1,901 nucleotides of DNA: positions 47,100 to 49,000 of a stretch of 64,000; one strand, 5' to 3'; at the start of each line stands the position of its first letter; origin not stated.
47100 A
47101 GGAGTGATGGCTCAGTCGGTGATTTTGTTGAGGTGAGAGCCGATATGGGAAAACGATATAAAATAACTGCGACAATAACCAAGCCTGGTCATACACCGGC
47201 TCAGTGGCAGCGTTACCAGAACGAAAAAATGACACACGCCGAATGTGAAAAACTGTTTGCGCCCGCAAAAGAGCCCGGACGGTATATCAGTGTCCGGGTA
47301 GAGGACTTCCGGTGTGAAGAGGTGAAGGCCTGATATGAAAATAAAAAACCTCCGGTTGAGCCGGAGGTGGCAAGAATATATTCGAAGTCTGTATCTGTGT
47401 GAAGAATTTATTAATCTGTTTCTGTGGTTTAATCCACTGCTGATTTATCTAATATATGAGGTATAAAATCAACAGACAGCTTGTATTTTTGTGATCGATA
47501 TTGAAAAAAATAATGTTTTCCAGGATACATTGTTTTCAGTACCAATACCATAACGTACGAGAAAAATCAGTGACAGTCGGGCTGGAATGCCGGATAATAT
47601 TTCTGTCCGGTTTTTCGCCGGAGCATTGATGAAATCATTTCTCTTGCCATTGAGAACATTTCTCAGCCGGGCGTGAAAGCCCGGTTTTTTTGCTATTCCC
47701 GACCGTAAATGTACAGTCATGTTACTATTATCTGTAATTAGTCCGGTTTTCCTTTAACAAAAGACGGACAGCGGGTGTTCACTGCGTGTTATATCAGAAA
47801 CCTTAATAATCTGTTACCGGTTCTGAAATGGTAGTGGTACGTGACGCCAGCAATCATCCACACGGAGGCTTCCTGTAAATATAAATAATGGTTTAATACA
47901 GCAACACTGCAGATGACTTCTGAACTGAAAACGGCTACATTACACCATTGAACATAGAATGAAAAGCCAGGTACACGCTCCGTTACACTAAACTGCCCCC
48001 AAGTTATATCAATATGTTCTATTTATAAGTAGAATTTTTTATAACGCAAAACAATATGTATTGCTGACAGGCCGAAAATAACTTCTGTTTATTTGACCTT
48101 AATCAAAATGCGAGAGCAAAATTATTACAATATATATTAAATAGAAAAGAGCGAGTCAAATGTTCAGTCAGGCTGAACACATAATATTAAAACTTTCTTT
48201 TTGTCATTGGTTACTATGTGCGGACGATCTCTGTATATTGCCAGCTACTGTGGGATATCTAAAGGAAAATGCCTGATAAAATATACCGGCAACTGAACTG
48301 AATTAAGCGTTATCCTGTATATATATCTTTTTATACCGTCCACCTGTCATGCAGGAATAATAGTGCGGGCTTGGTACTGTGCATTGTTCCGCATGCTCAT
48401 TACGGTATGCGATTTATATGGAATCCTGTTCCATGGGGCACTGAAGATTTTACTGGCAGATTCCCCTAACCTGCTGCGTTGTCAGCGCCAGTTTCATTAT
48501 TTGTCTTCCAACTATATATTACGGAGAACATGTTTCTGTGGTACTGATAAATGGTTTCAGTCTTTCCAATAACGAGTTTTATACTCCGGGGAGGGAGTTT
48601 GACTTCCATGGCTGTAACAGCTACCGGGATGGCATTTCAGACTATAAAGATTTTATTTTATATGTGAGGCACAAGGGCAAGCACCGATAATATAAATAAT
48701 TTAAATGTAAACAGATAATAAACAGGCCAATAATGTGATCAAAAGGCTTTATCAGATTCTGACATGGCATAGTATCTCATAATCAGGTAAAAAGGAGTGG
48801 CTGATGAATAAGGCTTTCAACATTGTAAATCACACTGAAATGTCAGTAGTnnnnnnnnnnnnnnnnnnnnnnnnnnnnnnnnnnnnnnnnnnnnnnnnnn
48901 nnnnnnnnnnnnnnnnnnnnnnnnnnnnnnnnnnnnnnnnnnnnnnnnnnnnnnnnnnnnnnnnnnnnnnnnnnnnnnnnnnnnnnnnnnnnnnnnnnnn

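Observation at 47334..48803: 1.4-kb AT-rich ORF-free tract with an orphan intrinsic terminator upstream of the autotransporter remnant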

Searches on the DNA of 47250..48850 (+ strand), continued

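Call 20: search_dna_similar(query=window:47334-48803:+, collection=plasmids, mode=distant, max_rows=30, rows=spread)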
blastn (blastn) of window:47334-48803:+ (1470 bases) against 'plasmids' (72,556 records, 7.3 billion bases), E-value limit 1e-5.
Records with a match: 111; places in all: 116; records where one place covers at least 80% of the query: 0.
Best place of each record, by identity: 80-90% 1; 60-80% 110.
By first word of the organism name: Escherichia 105; Enterobacter 2; Salmonella 2; Citrobacter 2.
By predicted mobility (MOB-suite, as given by PLSDB): conjugative 107; non-mobilizable 2; mobilizable 2.
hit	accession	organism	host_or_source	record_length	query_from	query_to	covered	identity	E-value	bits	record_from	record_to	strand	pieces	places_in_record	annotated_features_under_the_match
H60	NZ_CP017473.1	Enterobacter cloacae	Homo sapiens,mixed culture,stool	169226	1040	1296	17%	67.8%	6e-18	101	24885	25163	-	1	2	autotransporter strand-loop-strand O-heptosyltransferase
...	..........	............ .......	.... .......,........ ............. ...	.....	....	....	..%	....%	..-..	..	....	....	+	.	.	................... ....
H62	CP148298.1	Escherichia coli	Dog,single cell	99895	1040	1298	18%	66.3%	1e-13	87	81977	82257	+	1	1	autotransporter strand-loop-strand O-heptosyltransferase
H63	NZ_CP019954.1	Escherichia coli M8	Mus musculus C57Bl/6J,ob/ob mice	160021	1040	1296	17%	66.4%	3e-15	92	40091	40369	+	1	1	autotransporter strand-loop-strand O-heptosyltransferase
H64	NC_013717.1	Citrobacter rodentium ICC168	-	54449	1040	1296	17%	66.1%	4e-14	88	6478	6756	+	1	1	autotransporter strand-loop-strand O-heptosyltransferase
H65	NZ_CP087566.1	Escherichia coli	chicken,Tissue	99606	1040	1296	17%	65.4%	8e-10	74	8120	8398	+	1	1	autotransporter strand-loop-strand O-heptosyltransferase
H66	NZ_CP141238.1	Escherichia sp. SB17103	food,Slaughterhouse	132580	1040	1296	17%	65.4%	8e-10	74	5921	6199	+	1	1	autotransporter strand-loop-strand O-heptosyltransferase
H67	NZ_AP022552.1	Escherichia coli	Homo sapiens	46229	1205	1296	6%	77.2%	3e-9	73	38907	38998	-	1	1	autotransporter strand-loop-strand O-heptosyltransferase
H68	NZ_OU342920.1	Escherichia coli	Underground farm slurry reservoir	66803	1040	1123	6%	77.4%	1e-7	67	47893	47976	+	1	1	autotransporter strand-loop-strand O-heptosyltransferase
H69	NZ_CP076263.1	Escherichia coli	Homo sapiens,adult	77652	1040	1123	6%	77.4%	1e-7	67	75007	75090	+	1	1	autotransporter strand-loop-strand O-heptosyltransferase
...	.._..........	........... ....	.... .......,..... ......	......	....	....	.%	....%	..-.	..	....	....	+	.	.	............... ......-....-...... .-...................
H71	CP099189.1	Escherichia coli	culture,Pooled sediment sample ...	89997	1040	1123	6%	77.4%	1e-7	67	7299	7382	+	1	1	autotransporter strand-loop-strand O-heptosyltransferase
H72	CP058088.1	Escherichia coli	culture,Pooled sheep faecal samples ...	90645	1040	1123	6%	77.4%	1e-7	67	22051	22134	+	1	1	autotransporter strand-loop-strand O-heptosyltransferase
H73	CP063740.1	Escherichia coli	Veal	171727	1040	1123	6%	77.4%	1e-7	67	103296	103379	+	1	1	autotransporter strand-loop-strand O-heptosyltransferase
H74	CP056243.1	Escherichia coli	culture,Freshwater sample from upstream ...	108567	1040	1123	6%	77.4%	1e-7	67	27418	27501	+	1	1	autotransporter strand-loop-strand O-heptosyltransferase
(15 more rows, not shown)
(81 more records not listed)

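Call 21: search_dna_similar(query=window:47334-48803:+, collection=phages, mode=distant, max_rows=15)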
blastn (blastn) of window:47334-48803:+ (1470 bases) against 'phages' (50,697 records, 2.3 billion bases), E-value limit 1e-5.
No match.

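Call 27: get_annotated_region(hit=H51, flank=5000)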
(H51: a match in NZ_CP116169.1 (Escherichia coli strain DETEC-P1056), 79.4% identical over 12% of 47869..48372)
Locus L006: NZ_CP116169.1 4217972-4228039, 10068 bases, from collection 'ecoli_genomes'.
description: Escherichia coli strain DETEC-P1056 chromosome, complete genome
organism: Escherichia coli strain DETEC-P1056 (NCBI taxid 562)
replicon: chromosome; assembly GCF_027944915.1
host: -; source: ICU patient rectal swab; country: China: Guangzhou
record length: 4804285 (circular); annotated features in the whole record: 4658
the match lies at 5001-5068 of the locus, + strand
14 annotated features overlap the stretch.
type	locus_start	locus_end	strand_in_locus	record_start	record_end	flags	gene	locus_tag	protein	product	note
CDS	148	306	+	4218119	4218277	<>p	-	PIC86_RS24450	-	phage tail tape measure protein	frameshifted; incomplete; partial in the middle of a contig; missing N-terminus and C-terminus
CDS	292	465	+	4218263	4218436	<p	-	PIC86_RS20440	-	IS66 family insertion sequence element accessory protein TnpB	incomplete; partial in the middle of a contig; missing N-terminus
CDS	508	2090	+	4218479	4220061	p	tnpC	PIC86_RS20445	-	IS66 family transposase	frameshifted; internal stop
CDS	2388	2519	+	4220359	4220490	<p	-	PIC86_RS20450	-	transposase domain-containing protein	incomplete; partial in the middle of a contig; missing N-terminus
CDS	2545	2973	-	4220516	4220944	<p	tnpA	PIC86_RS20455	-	IS66-like element accessory protein TnpA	incomplete; partial in the middle of a contig; missing C-terminus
CDS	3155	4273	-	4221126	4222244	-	-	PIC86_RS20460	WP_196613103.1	MFS transporter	-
CDS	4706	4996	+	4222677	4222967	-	-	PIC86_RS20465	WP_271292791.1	hypothetical protein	-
CDS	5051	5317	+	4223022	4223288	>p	-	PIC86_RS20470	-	type VI secretion system ImpA family N-terminal domain-containing protein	incomplete; partial in the middle of a contig; missing C-terminus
CDS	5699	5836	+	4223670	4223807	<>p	-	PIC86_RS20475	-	hypothetical protein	incomplete; partial in the middle of a contig; missing N-terminus and C-terminus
CDS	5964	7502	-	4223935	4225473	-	-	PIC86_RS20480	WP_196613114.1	IS66-like element ISEc8 family transposase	-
CDS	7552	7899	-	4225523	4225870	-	tnpB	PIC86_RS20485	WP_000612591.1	IS66 family insertion sequence element accessory protein TnpB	TnpB, as the term is used for proteins encoded by IS66 family insertion elements, is considered an accessory protein, ...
CDS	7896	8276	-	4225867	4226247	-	tnpA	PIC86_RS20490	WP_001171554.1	IS66-like element accessory protein TnpA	-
CDS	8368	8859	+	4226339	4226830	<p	-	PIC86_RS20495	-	VasL domain-containing protein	incomplete; partial in the middle of a contig; missing N-terminus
CDS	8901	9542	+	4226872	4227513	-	-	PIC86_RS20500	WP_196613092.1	hypothetical protein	-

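Call 58: search_dna_similar(query=window:47334-48353:+, collection=plasmids, mode=distant, max_rows=15, max_evalue=0.01)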
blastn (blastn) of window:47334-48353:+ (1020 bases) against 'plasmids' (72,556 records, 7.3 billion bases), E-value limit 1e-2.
Records with a match: 1; places in all: 1; records where one place covers at least 80% of the query: 0.
Best place of each record, by identity: 80-90% 1.
By first word of the organism name: Citrobacter 1.
By predicted mobility (MOB-suite, as given by PLSDB): non-mobilizable 1.
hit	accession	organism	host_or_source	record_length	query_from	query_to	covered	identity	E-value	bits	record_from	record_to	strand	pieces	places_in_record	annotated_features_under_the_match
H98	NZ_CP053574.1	Citrobacter sp. TSA-1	cell culture,laboratory stock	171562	383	597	21%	80.1%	1e-31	203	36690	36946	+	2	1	hypothetical protein | VasL domain-containing protein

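Call 60: search_rna_families(source=window, start=47250, end=48850, threshold=evalue, max_evalue=10)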
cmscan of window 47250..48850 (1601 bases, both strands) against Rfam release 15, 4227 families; matches with E-value up to 10: 6.
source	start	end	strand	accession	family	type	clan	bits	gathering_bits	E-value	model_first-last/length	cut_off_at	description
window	47447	47551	-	RF00422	SCARNA24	Gene; snRNA; snoRNA; scaRNA;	CL00018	18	70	9.7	1-130/130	no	Small Cajal body specific RNA 24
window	47636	47687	+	RF03163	c4-a1b1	Gene; antisense;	CL00128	15.2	46.7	0.95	1-53/53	no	a1, b1 targets of C4 antisense RNA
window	47343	47407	-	RF00370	sroD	Gene; sRNA;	-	15.1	50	9.1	1-86/86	no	sroD RNA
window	47646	47691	+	RF01394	isrK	Gene; sRNA;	-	14.9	50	2.9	1-77/77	no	isrK Hfq binding RNA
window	47700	47765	-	RF02660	icaR_3p_UTR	Cis-reg;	-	14.8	369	1.1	282-346/390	no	icaR 3'UTR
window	47330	47480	+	RF00007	U12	Gene; snRNA; splicing;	CL00006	14.6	53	5.4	1-151/151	no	U12 minor spliceosomal RNA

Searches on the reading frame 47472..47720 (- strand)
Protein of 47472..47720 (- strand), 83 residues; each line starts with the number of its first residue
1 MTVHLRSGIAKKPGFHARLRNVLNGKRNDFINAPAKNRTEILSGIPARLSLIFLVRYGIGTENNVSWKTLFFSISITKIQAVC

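Call 25: search_protein_families(library=ncbifam, proteins=[window:47472-47720:-], max_evalue=1)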
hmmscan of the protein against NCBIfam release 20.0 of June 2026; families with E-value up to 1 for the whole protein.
seq(83 aa): 0 families

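Call 26: search_protein_families(library=pfam, proteins=[window:47472-47720:-], max_evalue=1)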
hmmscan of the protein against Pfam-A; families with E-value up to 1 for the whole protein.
seq(83 aa): 0 families
